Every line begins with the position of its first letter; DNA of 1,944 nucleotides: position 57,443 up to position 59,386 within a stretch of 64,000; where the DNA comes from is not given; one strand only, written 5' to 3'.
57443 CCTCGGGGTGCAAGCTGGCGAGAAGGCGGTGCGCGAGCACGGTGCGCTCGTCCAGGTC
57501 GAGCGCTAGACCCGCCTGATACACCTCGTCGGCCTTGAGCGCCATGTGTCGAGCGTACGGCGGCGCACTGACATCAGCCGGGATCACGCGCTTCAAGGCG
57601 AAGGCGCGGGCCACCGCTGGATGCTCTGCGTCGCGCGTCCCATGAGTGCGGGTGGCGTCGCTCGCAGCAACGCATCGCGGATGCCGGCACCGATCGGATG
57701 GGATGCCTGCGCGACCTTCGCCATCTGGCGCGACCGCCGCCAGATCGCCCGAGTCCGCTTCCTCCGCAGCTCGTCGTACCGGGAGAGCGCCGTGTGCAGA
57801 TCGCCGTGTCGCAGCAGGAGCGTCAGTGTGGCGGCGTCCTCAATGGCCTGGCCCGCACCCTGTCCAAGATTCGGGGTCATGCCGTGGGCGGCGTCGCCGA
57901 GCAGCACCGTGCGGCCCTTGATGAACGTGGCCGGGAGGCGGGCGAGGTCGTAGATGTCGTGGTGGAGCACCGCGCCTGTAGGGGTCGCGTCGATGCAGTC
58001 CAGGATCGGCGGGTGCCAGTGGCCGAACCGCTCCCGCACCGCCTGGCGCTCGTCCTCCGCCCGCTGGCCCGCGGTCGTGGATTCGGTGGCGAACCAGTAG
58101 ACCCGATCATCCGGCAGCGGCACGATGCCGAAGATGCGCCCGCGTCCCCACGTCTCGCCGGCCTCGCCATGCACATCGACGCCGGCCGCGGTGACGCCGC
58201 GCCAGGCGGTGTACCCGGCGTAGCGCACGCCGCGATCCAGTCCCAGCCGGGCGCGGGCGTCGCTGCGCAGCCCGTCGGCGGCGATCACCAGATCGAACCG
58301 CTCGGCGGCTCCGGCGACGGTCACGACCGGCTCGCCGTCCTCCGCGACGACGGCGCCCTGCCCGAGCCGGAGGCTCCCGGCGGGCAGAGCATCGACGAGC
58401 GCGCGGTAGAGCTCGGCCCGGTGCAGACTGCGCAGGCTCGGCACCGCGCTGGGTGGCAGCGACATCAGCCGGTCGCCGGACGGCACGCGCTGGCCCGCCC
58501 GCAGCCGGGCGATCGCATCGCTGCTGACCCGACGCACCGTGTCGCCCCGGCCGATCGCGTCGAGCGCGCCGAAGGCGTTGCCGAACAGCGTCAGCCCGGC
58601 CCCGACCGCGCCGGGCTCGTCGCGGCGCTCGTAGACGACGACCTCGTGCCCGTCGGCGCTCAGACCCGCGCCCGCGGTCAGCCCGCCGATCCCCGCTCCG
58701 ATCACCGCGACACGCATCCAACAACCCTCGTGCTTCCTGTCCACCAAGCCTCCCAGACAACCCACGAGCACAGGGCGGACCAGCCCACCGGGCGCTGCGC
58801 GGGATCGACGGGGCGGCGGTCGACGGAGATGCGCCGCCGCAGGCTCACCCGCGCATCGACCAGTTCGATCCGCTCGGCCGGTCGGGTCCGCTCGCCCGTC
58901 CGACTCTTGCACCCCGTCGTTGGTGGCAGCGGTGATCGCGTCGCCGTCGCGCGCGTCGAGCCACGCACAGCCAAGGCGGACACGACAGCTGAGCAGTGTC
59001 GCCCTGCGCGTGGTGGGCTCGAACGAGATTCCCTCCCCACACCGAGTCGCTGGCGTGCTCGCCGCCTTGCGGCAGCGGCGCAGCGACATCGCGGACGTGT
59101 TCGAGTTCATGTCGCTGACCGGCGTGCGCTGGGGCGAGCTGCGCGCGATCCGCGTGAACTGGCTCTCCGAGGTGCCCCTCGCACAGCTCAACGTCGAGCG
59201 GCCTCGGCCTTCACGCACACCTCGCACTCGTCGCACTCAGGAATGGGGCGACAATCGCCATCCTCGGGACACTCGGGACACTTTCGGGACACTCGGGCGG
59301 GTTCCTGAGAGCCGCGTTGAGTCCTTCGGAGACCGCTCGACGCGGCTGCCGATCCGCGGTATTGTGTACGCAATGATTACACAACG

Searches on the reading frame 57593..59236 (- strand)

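Call 35: search_protein_families(library=pfam, proteins=[window:57593-59236:-], max_evalue=0.0001)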
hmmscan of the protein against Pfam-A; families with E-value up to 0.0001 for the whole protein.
window:57593-59236:- (547 aa): 2 families
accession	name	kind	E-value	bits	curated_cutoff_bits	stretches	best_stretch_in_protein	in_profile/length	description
PF01494.25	FAD_binding_3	-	7.1e-18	65.4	22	1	175-500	3-347/349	FAD binding domain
PF13450.12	NAD_binding_8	-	3.5e-07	30.8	21.9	1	178-210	1-33/68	NAD(P)-binding Rossmann-like domain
